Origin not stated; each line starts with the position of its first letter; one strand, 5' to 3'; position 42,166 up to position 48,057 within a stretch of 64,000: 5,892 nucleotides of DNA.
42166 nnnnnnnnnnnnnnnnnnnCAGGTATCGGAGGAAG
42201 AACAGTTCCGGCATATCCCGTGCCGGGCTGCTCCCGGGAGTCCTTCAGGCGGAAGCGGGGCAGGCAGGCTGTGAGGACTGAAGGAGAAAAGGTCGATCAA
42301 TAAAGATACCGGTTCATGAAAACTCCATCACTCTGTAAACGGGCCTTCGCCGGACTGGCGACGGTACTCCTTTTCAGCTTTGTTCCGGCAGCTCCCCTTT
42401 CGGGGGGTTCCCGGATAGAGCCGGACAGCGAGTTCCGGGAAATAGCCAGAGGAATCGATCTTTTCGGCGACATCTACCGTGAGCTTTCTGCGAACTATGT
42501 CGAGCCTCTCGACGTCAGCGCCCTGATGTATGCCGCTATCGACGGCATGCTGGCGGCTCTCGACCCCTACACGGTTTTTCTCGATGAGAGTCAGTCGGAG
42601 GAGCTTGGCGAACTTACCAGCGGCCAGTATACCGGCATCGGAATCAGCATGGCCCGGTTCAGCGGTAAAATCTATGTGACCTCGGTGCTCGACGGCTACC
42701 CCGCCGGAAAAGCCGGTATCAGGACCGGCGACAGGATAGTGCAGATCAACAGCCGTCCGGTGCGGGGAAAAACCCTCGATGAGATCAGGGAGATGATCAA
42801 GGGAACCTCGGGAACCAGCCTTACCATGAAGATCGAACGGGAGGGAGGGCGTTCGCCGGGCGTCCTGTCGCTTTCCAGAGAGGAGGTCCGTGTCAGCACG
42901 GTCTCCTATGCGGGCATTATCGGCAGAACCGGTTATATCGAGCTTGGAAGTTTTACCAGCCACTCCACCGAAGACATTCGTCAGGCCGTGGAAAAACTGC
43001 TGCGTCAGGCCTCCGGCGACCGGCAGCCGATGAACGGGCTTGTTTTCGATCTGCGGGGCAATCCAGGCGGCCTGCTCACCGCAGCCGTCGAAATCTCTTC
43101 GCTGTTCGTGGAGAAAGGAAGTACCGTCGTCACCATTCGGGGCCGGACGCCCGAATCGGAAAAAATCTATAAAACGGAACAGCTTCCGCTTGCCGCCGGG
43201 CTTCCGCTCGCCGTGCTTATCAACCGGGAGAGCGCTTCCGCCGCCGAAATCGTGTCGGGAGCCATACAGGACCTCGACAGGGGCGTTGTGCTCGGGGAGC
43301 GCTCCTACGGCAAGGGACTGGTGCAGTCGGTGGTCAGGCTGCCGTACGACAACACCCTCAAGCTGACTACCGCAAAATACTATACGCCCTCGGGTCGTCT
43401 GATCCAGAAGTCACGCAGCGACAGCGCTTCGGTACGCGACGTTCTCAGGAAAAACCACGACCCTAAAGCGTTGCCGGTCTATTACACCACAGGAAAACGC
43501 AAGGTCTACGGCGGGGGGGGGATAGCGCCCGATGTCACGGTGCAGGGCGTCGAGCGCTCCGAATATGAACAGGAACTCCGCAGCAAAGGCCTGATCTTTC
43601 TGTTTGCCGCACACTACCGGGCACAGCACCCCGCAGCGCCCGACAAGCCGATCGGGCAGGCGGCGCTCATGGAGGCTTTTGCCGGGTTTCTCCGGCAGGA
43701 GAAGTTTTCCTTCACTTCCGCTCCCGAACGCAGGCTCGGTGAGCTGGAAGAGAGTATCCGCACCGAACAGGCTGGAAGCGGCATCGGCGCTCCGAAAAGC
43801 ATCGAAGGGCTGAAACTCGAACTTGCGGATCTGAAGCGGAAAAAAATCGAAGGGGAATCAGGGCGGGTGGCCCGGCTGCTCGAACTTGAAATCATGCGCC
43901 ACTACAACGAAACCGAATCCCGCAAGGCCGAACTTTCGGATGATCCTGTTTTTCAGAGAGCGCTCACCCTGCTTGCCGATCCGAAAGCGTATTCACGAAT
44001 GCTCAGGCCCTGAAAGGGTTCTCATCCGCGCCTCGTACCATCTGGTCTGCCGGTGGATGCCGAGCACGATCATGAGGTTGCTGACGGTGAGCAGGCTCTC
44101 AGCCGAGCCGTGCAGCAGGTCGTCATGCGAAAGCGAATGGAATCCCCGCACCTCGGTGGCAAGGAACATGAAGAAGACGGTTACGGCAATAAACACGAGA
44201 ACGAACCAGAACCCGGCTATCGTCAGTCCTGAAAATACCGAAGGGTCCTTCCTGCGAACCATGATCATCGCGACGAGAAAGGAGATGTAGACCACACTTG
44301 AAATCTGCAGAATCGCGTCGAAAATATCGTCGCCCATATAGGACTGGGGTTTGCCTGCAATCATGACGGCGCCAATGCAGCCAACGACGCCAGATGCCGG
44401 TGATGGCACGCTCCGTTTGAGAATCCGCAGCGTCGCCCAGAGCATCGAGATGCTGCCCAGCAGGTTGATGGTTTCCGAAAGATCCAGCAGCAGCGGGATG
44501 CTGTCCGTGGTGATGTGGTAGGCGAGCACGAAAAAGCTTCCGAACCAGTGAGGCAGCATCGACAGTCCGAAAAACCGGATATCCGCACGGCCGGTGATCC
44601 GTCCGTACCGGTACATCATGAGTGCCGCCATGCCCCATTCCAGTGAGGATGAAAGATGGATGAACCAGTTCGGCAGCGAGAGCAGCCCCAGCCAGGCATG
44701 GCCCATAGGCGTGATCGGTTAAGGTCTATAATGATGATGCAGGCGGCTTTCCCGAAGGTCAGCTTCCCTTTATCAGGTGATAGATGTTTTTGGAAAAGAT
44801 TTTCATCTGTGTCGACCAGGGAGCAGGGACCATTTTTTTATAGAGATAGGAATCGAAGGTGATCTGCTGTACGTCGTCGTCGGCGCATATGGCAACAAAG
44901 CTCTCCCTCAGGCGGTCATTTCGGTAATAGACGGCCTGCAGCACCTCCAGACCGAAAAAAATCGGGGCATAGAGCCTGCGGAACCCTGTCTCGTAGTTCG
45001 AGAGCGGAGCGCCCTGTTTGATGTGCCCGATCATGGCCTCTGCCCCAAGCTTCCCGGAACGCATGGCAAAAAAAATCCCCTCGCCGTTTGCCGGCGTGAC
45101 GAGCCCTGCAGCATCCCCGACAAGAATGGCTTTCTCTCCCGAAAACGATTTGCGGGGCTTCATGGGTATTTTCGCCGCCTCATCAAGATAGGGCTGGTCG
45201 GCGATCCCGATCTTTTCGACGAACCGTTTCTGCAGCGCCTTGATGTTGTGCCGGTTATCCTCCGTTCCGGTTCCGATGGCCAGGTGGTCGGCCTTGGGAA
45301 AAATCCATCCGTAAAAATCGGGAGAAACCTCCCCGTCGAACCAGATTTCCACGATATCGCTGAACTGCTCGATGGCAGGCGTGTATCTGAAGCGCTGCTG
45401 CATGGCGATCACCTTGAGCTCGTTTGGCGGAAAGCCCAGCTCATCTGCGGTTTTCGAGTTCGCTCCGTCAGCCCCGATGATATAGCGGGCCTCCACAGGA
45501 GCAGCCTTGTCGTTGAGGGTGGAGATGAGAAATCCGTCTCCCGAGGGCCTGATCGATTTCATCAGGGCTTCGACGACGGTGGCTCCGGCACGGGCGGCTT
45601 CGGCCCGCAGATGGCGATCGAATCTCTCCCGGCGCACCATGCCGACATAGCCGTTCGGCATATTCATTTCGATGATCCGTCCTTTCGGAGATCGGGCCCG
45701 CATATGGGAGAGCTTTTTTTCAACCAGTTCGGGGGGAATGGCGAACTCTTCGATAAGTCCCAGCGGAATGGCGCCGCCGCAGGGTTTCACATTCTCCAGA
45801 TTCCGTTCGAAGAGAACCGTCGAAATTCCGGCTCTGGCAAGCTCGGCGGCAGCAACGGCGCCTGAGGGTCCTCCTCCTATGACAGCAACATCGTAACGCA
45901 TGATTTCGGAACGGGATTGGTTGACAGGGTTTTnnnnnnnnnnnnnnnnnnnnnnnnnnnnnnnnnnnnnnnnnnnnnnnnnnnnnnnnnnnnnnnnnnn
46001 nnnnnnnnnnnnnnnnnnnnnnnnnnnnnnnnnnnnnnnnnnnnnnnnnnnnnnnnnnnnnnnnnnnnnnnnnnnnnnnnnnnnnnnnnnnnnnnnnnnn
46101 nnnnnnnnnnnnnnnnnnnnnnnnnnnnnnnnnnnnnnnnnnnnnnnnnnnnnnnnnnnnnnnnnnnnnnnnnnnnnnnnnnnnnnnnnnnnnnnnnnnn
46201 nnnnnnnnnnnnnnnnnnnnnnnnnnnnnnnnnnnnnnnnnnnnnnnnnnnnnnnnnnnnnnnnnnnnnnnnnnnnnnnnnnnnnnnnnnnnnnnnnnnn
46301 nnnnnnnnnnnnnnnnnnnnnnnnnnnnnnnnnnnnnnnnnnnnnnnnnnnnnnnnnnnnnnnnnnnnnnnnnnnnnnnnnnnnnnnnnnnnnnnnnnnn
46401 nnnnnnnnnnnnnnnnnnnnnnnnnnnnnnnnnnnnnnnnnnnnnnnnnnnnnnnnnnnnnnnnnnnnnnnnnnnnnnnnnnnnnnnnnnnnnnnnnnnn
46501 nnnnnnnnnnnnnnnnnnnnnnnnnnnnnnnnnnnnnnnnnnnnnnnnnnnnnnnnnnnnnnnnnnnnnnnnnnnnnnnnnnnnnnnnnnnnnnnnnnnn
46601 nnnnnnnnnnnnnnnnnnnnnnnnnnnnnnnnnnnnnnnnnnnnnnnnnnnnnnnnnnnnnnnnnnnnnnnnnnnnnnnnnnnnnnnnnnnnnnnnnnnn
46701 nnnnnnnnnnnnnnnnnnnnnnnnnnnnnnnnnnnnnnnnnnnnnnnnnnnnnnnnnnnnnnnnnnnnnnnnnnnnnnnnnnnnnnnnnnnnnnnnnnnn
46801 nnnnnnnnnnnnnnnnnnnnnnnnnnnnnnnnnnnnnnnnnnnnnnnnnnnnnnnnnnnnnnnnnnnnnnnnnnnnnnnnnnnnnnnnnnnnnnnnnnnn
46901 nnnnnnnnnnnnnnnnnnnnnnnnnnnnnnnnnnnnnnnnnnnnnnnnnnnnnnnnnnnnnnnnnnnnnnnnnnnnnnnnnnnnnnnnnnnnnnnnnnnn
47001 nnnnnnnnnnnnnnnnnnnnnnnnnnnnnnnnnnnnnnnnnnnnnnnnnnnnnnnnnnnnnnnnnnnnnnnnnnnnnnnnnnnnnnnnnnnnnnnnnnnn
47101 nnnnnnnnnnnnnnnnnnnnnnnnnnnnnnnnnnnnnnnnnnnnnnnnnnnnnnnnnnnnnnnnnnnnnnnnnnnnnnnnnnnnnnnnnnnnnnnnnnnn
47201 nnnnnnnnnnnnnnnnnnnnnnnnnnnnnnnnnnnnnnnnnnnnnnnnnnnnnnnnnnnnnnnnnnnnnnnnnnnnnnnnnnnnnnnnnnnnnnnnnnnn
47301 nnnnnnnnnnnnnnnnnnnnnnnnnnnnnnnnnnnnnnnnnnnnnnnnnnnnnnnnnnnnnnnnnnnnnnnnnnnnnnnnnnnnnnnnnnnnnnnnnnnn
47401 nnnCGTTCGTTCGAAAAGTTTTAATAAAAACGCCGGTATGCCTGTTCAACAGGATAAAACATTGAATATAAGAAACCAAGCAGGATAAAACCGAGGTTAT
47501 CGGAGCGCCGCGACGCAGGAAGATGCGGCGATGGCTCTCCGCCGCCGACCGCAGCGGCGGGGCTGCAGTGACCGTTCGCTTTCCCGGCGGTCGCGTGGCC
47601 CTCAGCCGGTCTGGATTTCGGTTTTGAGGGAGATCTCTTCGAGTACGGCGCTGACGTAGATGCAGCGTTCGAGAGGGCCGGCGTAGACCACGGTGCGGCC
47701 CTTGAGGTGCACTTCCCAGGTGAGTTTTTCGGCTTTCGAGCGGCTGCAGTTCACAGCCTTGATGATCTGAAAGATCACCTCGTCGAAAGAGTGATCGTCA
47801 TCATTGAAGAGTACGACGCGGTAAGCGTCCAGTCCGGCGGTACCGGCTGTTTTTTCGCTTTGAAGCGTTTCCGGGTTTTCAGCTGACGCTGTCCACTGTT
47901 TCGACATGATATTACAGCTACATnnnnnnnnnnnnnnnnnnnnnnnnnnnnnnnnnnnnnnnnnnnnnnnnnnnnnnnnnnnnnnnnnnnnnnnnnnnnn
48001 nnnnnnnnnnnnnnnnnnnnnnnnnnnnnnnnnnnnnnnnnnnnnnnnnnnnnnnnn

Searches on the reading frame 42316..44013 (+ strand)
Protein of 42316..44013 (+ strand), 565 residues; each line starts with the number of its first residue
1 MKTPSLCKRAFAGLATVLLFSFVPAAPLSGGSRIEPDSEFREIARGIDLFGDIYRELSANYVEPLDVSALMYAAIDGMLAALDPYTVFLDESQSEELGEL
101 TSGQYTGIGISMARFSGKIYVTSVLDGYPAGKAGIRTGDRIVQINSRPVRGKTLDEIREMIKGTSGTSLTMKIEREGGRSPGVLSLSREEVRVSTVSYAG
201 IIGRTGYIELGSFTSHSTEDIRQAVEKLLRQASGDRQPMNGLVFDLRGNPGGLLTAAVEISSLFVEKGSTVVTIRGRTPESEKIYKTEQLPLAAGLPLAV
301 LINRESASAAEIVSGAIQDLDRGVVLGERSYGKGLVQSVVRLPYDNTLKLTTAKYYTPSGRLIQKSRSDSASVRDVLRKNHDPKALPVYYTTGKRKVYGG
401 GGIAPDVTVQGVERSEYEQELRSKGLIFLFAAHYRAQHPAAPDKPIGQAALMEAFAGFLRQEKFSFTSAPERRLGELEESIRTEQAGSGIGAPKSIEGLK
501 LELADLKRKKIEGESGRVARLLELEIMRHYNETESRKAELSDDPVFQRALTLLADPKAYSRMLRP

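Call 31: search_protein_families(library=pfam, proteins=[window:42316-44013:+], max_evalue=0.001)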
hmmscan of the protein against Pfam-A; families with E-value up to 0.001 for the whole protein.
window:42316-44013:+ (565 aa): 5 families
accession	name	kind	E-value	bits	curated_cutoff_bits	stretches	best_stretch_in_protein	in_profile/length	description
PF03572.23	Peptidase_S41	-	3.5e-47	160.5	24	1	204-366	1-157/165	Peptidase family S41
PF17820.7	PDZ_6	-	6.3e-15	55.1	27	1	120-175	1-54/54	PDZ domain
PF00595.29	PDZ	-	1.3e-12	48.3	23.2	1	106-174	12-81/81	PDZ domain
PF13180.12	PDZ_2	-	3.5e-10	40.5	27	1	107-177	2-71/80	PDZ domain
PF22694.1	CtpB_N-like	-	4e-06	27.6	27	1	50-91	41-83/85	Activating protease CtpB N-terminal domain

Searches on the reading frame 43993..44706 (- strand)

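Call 31: search_protein_families(library=pfam, proteins=[window:43993-44706:-], max_evalue=0.001)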
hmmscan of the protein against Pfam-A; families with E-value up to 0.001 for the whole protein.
window:43993-44706:- (237 aa): 2 families
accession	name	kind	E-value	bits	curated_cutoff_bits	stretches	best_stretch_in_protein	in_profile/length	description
PF12159.13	DUF3593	-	2.1e-27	95.4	25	1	130-221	2-87/88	Protein of unknown function (DUF3593)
PF10693.14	DUF2499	-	1.1e-25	90.1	22.1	1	9-93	2-88/89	Protein of unknown function (DUF2499)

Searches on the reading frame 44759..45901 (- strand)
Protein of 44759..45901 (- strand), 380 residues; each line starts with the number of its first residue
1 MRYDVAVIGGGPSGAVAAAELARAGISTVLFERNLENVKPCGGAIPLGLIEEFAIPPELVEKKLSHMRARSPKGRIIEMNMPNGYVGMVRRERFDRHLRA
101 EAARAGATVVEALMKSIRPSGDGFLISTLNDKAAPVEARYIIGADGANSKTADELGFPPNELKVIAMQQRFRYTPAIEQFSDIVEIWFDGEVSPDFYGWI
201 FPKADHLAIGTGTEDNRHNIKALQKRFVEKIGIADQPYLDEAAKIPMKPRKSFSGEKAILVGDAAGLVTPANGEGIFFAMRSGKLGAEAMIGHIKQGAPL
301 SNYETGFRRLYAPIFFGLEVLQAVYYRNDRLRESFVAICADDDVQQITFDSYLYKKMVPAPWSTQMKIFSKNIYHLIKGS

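Call 31: search_protein_families(library=pfam, proteins=[window:44759-45901:-], max_evalue=0.001)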
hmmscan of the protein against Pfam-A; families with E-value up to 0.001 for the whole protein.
window:44759-45901:- (380 aa): 12 families
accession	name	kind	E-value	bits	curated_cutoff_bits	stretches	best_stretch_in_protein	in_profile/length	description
PF01494.25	FAD_binding_3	-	9.5e-19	68.2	22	1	3-281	2-309/349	FAD binding domain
PF01266.30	DAO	-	1.1e-11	45.4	27.9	1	4-34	1-31/353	FAD dependent oxidoreductase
PF05834.18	Lycopene_cycl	-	1.5e-10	41.2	23.4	1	4-291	1-291/380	Lycopene cyclase protein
PF07992.20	Pyr_redox_2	-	9.1e-08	32.3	26.1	1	3-152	1-114/291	Pyridine nucleotide-disulphide oxidoreductase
PF04820.20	Trp_halogenase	-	2.1e-06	27.3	21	0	90-151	156-217/458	Tryptophan halogenase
PF12831.13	FAD_oxidored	-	2.4e-06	27.5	27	1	4-34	1-31/416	FAD dependent oxidoreductase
PF01134.28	GIDA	-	2.7e-06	27.1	22.1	1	4-39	1-36/391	Glucose inhibited division protein A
PF13450.12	NAD_binding_8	-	1e-05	26.1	21.9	1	7-34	1-28/68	NAD(P)-binding Rossmann-like domain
PF22578.2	GGR_cat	-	2e-05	24.8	27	1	177-230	13-70/88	Geranylgeranyl reductase catalytic domain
PF03486.20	HI0933_like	-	0.0003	20.8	50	1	4-34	2-32/244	HI0933-like protein Rossmann domain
PF00890.30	FAD_binding_2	-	0.00032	20.4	20.4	1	4-33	1-30/414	FAD binding domain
PF01946.23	Thi4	-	0.00044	20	26.2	1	2-44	17-57/235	Thi4 family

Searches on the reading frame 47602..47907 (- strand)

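Call 31: search_protein_families(library=pfam, proteins=[window:47602-47907:-], max_evalue=0.001)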
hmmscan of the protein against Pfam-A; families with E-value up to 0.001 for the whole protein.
window:47602-47907:- (101 aa): 1 family
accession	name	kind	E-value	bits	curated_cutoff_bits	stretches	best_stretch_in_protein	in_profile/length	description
PF02617.22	ClpS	-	2.8e-15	56.3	23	1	27-86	4-63/80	ATP-dependent Clp protease adaptor protein ClpS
